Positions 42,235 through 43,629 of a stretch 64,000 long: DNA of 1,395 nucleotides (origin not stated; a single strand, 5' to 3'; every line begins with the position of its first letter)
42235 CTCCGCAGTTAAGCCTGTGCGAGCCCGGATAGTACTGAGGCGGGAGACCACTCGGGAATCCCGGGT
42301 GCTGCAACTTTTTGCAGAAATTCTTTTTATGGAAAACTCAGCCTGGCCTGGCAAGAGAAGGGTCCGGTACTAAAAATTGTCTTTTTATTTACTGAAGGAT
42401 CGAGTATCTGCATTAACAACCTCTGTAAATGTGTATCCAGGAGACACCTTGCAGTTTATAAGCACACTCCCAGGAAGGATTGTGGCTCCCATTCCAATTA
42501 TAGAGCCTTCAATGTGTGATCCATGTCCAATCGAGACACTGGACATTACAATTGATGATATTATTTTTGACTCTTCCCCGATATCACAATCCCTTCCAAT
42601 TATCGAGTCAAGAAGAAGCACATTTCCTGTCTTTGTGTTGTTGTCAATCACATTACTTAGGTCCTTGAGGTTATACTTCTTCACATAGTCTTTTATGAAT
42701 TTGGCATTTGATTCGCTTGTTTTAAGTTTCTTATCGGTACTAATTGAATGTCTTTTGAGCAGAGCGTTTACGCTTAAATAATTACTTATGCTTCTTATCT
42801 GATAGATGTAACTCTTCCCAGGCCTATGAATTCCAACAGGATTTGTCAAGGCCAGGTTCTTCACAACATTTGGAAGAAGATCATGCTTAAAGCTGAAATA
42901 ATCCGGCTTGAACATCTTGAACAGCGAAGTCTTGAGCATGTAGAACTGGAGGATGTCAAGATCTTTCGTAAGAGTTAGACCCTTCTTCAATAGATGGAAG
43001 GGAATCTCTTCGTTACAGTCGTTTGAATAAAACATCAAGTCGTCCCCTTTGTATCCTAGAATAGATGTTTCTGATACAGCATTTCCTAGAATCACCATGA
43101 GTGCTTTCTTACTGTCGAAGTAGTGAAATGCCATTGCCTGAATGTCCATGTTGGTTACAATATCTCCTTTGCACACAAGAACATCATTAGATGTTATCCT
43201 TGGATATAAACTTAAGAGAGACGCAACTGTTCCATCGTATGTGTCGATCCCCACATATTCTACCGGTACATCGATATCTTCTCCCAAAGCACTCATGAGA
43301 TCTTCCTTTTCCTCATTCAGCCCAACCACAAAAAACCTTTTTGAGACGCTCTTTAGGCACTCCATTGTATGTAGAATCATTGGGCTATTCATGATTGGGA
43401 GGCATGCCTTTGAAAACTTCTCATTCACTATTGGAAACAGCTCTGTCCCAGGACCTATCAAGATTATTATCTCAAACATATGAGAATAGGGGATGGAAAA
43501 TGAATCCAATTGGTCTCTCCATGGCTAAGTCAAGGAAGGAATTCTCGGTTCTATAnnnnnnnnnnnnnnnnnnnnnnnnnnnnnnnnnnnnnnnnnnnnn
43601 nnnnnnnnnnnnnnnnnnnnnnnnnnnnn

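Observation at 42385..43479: GDP-mannose-pyrophosphorylase-like nucleotidyltransferase with a degenerate catalytic loop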

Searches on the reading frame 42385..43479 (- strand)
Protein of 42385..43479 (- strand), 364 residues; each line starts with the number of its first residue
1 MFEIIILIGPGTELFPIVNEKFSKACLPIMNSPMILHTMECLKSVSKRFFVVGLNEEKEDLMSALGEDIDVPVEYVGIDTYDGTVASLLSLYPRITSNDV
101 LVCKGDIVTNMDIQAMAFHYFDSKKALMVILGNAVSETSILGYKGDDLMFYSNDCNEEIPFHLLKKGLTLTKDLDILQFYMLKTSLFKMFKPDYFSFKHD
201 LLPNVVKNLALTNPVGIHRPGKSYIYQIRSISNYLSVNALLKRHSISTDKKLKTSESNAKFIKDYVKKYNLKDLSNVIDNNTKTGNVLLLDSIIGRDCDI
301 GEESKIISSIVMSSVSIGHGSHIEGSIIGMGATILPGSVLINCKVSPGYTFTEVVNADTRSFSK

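Call 6: search_protein_families(library=pfam, proteins=[window:42385-43479:-], max_evalue=10)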
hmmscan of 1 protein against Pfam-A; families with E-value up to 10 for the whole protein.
window:42385-43479:- (364 aa): 8 families
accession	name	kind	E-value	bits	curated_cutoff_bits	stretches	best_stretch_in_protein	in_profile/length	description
PF25084.1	LbH_EIF2B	-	6.3e-10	39.4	54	1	277-340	23-87/105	EIF2B subunit epsilon LbH domain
PF00483.29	NTP_transferase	-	5.9e-07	29.8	21.2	1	4-141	3-146/245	Nucleotidyl transferase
PF12804.13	NTP_transf_3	-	6.3e-05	23.6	27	1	23-125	15-116/160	MobA-like NTP transferase domain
PF24894.1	Hexapep_GlmU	-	8.4e-05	23.1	23.3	1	259-338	3-81/104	GlmU-like, C-terminal hexapeptide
PF00132.30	Hexapep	-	0.0001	22.3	27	2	309-341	2-35/36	Bacterial transferase hexapeptide (six repeats)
PF07959.18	Fucose_pyrophosphorylase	-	0.0016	17.9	34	1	299-347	281-328/418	Fucose pyrophosphorylase domain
PF01378.23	IgG_binding_B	-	0.064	14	25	1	244-284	21-61/68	B domain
PF00149.33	Metallophos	-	0.1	13.4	21.5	1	85-157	15-78/191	Calcineurin-like phosphoesterase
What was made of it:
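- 42730..43479 (-): Pyrophosphorylase-like (PL) domain, about aa 1-250, Rossmann-like and non-catalytic. Pfam NTP_transferase aa 4-141 (call 6).
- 42388..42666 (-): Left-handed beta-helix (LbH, hexapeptide) domain, about aa 272-364; the protein ends here, with no W2/HEAT domain. Pfam LbH_EIF2B aa 277-340, Hexapep_GlmU, Hexapep (call 6).
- On eIF2B subunit gamma: Pfam NTP_transferase plus LbH_EIF2B/Hexapep; the protein ends at aa 364, right after the LbH (call 6).
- On eIF2B subunit epsilon: No sequence follows the LbH (call 6).
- Checked: Domains: Pfam finds NTP_transferase (6e-7, above its cut-off), LbH_EIF2B (6e-10) and Hexapep hits at the C-terminus (call 6).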

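Call 7: search_solved_structures(query=window:42388-43479:-, max_evalue=10, show_alignments=3)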
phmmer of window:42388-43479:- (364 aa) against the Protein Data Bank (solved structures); distinct sequences matched with E-value up to 10: 32.
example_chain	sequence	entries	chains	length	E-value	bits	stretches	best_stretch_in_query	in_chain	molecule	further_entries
9y3p_I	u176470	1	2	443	1.6e-11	47.2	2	4-145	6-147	Translation initiation factor eIF2B subunit gamma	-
6caj_J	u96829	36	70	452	1.7e-11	47.1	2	4-145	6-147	Translation initiation factor eIF-2B subunit gamma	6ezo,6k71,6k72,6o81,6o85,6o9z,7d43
8yre_A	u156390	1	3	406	2.4e-07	33.5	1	6-116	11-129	ADP-glucose pyrophosphorylase family protein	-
5b04_E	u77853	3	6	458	1.8e-06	30.6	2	282-346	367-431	Probable translation initiation factor eIF-2B subunit gamma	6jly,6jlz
7whr_B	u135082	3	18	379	1.2e-05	27.8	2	4-55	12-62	Nucleotidyl transferase family protein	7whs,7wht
3hl3_A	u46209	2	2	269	1.4e-05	27.6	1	4-133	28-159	Glucose-1-phosphate thymidylyltransferase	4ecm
6i3m_G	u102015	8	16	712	8.1e-05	25.1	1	276-342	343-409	Translation initiation factor eIF-2B subunit epsilon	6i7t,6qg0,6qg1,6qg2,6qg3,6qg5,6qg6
7x8j_A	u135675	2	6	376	0.00037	23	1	4-74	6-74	Mannose-1-phosphate guanylyltransferase 1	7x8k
8yre_D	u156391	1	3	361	0.00038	22.9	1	4-74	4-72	Mannose-1-phosphate guanylyltransferase 1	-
7d72_A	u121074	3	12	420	0.0013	21.2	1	3-188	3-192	Mannose-1-phosphate guanyltransferase alpha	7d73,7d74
5b04_I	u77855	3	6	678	0.028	16.8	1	232-332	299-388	Probable translation initiation factor eIF-2B subunit epsilon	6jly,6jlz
1mc3_A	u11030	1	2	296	0.028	16.8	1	4-85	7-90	GLUCOSE-1-PHOSPHATE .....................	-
4ho0_A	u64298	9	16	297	0.083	15.2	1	4-106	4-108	Glucose-1-phosphate thymidylyltransferase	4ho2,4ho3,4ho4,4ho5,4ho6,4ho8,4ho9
4yuu_V1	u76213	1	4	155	0.17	14.2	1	44-121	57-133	Cytochrome c-550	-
5ify_A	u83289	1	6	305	0.18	14.1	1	4-67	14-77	Glucose-1-phosphate thymidylyltransferase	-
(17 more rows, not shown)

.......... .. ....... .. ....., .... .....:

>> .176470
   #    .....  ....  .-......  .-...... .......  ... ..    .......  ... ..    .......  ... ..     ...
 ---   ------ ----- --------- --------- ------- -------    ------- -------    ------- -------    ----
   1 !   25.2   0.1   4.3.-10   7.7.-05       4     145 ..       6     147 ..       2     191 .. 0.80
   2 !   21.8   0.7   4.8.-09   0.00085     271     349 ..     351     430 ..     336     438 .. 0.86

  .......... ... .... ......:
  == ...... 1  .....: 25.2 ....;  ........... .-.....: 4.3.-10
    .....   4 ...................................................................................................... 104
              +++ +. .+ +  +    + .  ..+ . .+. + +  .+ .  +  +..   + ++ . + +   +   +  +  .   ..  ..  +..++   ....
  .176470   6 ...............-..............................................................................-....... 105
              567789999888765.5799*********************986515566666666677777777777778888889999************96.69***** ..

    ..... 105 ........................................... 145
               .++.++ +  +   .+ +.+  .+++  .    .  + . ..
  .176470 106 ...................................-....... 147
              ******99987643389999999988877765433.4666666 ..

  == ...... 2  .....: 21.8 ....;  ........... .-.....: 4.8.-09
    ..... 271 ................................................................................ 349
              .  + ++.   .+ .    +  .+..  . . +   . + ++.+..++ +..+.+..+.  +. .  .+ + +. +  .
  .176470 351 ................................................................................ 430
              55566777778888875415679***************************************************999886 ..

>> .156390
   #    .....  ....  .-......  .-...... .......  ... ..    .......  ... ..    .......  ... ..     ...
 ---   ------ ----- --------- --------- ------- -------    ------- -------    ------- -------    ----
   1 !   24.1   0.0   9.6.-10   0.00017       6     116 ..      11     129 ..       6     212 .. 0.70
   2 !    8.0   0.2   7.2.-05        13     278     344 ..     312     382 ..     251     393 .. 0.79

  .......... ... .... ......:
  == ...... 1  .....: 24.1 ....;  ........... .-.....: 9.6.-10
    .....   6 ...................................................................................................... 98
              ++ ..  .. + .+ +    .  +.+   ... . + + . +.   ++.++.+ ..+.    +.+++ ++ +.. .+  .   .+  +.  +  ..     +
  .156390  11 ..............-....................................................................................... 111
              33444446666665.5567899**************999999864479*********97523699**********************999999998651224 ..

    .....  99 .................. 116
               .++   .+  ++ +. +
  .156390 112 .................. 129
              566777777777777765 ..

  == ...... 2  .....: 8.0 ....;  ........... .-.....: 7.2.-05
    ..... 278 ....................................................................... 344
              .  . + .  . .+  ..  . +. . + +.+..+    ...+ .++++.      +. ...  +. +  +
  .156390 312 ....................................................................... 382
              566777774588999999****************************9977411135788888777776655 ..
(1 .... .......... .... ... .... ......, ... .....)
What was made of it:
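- Single sequence against PDB: human gamma 1.7e-11, GMPP 3.7e-4, GMPPA 1.3e-3 (call 7).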

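Call 8: find_homologous_proteins(query=window:42388-43479:-, max_evalue=0.001)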
Query window:42388-43479:- (364 aa): 10 proteins with E <= 0.001 among 2112 candidates.
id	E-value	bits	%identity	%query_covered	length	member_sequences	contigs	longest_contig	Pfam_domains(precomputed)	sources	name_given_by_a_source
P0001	3.4e-236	801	100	100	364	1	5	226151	PF00483.30,PF25087.2,PF25084.2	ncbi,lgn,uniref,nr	ncbi:putative translation initiation factor E2B gamma subunit [Encephalitozoon intestinalis ATCC 505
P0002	3.6e-197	672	84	100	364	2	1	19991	PF00483.30,PF25087.2,PF25084.2,PF24894.2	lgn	-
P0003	7.1e-194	662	82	100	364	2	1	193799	PF00483.30,PF25087.2,PF25084.2,PF24894.2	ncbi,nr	ncbi:hypothetical protein KMI_05g09420 [Encephalitozoon hellem]|nr:hypothetical protein KMI_05g09420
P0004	1.0e-193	661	82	100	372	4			PF00483.30,PF25087.2,PF25084.2,PF24894.2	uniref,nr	uniref:Translation initiation factor eIF2B subunit gamma n=1 Tax=Encephalitozoon cuniculi TaxID=6035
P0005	7.4e-156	537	66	100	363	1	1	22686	PF00483.30,PF25087.2,PF25084.2,PF24894.2,PF12804.14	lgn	-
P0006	1.7e-142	493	62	100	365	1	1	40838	PF00483.30,PF25087.2,PF25084.2,PF24894.2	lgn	-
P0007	8.7e-138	477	59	100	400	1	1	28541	PF00483.30,PF25087.2,PF25084.2,PF24894.2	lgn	-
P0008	1.2e-114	401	50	100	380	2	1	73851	PF25087.2,PF25084.2,PF24894.2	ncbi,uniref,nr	ncbi:hypothetical protein HK407_05g10140 [Ordospora pajunii]|uniref:uncharacterized protein n=1 Tax=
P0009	1.8e-113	397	51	98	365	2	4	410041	PF00483.30,PF25087.2,PF25084.2,PF24894.2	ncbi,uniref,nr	ncbi:hypothetical protein OCOL_000027 [Ordospora colligata]|uniref:Translation initiation factor eIF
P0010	1.1e-4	40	24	97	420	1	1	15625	PF00483.30,PF14602.13,PF00132.31,PF25087.2,PF25084.2,PF24894.2,PF12804.14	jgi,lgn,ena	-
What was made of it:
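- UniRef names the E. cuniculi orthologue eIF2B subunit gamma (call 8).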

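Call 11: search_solved_structures(query=A1, max_evalue=1, show_alignments=0)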
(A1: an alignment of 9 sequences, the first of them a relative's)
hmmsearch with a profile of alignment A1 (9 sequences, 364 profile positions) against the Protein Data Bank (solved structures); distinct sequences matched with E-value up to 1: 74 (the best 60 are shown).
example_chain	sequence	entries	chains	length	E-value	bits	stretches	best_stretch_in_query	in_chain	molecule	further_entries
9y3p_I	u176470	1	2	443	7.8e-17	64.4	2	4-129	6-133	Translation initiation factor eIF2B subunit gamma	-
5b04_E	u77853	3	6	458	1.3e-16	63.7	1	2-346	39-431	Probable translation initiation factor eIF-2B subunit gamma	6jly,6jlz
6caj_J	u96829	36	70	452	1.6e-16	63.4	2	4-129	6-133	Translation initiation factor eIF-2B subunit gamma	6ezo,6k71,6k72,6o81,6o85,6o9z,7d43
6i3m_I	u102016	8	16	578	5.3e-11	45.2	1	257-353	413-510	Translation initiation factor eIF-2B subunit gamma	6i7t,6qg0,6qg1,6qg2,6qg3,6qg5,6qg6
8yre_A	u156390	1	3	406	3.6e-10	42.5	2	5-118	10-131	ADP-glucose pyrophosphorylase family protein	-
6i3m_G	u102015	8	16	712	4.7e-10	42.1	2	277-340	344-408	Translation initiation factor eIF-2B subunit epsilon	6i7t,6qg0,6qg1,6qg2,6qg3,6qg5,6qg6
9y3p_A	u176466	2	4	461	1.3e-07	34.1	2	14-154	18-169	Translation initiation factor eIF2B subunit epsilon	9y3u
7whr_B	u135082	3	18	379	3.3e-07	32.7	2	4-60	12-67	Nucleotidyl transferase family protein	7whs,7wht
6caj_B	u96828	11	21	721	5.6e-07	32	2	14-154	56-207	Translation initiation factor eIF-2B subunit epsilon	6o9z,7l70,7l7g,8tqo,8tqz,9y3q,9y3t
6ezo_I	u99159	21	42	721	5.6e-07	32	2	14-154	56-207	Human eukaryotic initiation factor EIF2B epsilon subunits | Translation initiation factor eIF-2B subunit epsilon | Translation initiation factor eIF2B subunit e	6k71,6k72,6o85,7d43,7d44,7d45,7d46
6o81_A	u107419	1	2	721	5.6e-07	32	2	14-154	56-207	Translation initiation factor eIF-2B subunit epsilon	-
9qc6_I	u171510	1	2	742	6.1e-07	31.9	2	14-154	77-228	Translation initiation factor eIF2B subunit epsilon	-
5b04_I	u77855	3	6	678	9.9e-07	31.2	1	23-344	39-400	Probable translation initiation factor eIF-2B subunit epsilon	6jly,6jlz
8yre_D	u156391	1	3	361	3.5e-06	29.4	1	5-67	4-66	Mannose-1-phosphate guanylyltransferase 1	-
7x8j_A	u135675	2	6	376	3.8e-06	29.2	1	5-67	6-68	Mannose-1-phosphate guanylyltransferase 1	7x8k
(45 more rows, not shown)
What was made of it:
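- Epsilon scores 5e-10, GMPPA 6e-6, human GMPPB 0.11 (call 11).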

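Call 21: predict_structure(alignment_id=A1)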
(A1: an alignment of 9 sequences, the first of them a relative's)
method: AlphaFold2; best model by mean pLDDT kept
length: 364 residues; sequences in the alignment: 9
mean_pLDDT: 44.1   pTM: 0.33
mean pLDDT of the five models: 44.1, 44.0, 41.9, 41.1, 39.7
residues with pLDDT >= 90: 0; 70-90: 31; 50-70: 105; < 50: 228
segments of 3 or more residues with pLDDT < 50: 1-31, 105-276, 328-331, 346-364
pLDDT, mean of each block of 10 residues (from residue 1): 36 37 40 57 68 69 65 73 54 62 41 31 27 28 29 32 27 26 26 29 41 27 22 28 27 33 38 47 67 66 69 70 58 61 47 37 25
secondary structure, 60 per line:
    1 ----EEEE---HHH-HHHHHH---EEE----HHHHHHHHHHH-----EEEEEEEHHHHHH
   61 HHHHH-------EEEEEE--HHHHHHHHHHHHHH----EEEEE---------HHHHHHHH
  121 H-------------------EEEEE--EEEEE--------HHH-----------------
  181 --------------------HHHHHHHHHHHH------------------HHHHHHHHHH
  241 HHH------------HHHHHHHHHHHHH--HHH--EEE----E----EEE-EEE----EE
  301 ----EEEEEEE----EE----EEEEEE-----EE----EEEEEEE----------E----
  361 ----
elements in order: E5-8 H16-21 E25-27 H32-42 E48-54 H55-65 E73-78 H81-94 E99-103 H113-121 E141-145 E148-152 H201-212 H231-243 H256-268 E276-278 E288-290 E292-294 E305-311 E322-327 E339-345
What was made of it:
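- Tried and rejected: First AF2 run, with only the 9 close orthologues: unusable, pLDDT 44 (call 21).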

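Call 23: search_protein_representatives(alignment_id=A1)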
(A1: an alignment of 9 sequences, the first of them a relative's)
Query: 9 sequences, 364 profile positions. Proteins with E-value up to 0.001 (for the whole library): 2642; up to 1e-10: 332; up to 1e-30: 18. The best 150 are listed.
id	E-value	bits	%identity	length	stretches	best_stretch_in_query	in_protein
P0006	1.1e-192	656.2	-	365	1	1-363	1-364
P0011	2.3e-91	322.8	-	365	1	1-363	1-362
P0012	3.3e-89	315.8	-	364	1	1-363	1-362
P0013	2.4e-80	286.6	-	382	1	2-363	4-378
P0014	1.5e-56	208.3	-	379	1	4-362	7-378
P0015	1.5e-53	198.4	-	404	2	4-250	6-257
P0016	1.0e-50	189.1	-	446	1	2-362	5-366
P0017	2.6e-50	187.8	-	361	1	2-360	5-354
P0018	3.4e-50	187.4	-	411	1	3-362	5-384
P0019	2.1e-37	145.3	-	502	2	66-361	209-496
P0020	3.1e-36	141.4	-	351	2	4-209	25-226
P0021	4.9e-36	140.8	-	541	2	70-363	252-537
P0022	1.5e-35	139.2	-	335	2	3-236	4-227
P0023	3.5e-35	138.0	-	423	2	2-247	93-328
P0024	2.2e-33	132.1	-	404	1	4-359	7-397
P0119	6.5e-16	74.6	-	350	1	5-334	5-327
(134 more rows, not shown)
